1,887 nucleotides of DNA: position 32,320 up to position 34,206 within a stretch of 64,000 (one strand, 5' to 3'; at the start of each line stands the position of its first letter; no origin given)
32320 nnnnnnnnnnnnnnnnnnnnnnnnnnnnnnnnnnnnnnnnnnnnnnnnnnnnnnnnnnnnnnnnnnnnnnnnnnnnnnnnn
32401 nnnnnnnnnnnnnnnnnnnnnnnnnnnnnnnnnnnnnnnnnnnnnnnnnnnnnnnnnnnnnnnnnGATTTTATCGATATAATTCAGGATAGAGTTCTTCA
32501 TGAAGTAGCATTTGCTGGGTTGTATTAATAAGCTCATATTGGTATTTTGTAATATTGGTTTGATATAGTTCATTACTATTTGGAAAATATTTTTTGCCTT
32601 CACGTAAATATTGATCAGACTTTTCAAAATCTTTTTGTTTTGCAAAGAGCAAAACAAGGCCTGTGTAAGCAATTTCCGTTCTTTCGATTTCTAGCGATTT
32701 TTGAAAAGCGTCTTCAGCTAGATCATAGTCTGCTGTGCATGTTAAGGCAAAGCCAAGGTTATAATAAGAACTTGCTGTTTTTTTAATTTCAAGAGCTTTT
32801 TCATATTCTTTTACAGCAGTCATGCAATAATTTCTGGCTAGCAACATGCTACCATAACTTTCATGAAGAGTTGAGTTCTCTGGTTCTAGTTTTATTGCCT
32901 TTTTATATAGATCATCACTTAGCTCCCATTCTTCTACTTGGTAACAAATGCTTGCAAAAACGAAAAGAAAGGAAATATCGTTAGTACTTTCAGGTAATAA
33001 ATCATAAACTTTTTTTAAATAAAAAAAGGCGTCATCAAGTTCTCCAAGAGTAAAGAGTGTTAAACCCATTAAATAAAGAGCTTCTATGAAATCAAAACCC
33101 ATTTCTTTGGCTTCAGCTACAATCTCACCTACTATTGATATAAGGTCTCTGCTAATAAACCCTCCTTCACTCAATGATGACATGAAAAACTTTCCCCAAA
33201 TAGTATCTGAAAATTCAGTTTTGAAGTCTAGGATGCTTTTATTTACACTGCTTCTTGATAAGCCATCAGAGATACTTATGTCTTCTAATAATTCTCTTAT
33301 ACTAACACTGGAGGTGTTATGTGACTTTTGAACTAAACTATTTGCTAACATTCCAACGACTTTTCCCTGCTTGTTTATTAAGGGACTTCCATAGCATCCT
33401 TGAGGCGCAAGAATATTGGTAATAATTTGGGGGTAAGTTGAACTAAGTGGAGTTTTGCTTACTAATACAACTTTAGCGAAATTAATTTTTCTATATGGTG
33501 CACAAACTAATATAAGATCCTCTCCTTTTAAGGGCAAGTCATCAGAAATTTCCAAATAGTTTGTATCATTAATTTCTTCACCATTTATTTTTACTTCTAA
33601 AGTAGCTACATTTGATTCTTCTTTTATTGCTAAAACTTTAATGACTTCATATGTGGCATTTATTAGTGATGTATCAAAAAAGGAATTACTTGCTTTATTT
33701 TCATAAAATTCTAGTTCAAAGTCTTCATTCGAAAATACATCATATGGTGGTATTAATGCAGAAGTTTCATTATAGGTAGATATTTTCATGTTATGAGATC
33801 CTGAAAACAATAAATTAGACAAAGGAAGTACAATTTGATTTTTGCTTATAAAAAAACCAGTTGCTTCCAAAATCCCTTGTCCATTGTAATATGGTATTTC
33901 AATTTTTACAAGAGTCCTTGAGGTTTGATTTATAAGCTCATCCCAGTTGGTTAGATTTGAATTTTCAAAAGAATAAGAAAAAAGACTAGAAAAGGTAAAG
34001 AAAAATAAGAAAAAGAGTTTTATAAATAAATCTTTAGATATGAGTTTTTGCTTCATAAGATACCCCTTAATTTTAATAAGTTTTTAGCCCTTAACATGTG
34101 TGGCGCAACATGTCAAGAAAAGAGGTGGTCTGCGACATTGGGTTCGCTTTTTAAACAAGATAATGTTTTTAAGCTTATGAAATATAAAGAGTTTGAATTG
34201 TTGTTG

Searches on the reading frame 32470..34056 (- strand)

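Call 33: search_protein_families(library=pfam, proteins=[window:32470-34056:-], max_evalue=0.01)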
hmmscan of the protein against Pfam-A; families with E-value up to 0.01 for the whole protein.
window:32470-34056:- (528 aa): 13 families
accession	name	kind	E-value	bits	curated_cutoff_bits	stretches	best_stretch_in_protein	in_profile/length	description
PF07719.23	TPR_2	-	8.3e-14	50.9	27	2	429-458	2-31/34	Tetratricopeptide repeat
PF00515.34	TPR_1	-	4.9e-13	48.7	27.8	1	428-459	1-32/34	Tetratricopeptide repeat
PF13424.12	TPR_12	-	1.3e-11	45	30.1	2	402-457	17-74/77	Tetratricopeptide repeat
PF13181.12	TPR_8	-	1.8e-11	43.7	25.7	0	428-459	1-32/34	Tetratricopeptide repeat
PF13414.12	TPR_11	-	1.5e-07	31.4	26.8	1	413-438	12-38/42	TPR repeat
PF13365.12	Trypsin_2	-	1.2e-05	26.5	27.6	1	116-236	27-144/144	Trypsin-like peptidase domain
PF13428.12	TPR_14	-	1.3e-05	25.8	23.5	0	325-358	2-35/44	Tetratricopeptide repeat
PF13431.12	TPR_17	-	1.5e-05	25.3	24.4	0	383-422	1-33/34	Tetratricopeptide repeat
PF13374.12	TPR_10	-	5.9e-05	23.4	27.5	1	427-457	1-31/42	Tetratricopeptide repeat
PF12895.13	ANAPC3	-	0.00017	22.2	27.2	1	321-378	20-73/82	Anaphase-promoting complex, cyclosome, subunit 3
PF23914.1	TPR_CcmH_CycH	-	0.00032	21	42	0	370-407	59-96/158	Cytochrome c-type biogenesis protein H TPR domain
PF13174.12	TPR_6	-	0.00045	21.1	26.3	0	325-357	1-33/33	Tetratricopeptide repeat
PF13176.12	TPR_7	-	0.0031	17.9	27.9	0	431-460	2-31/36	Tetratricopeptide repeat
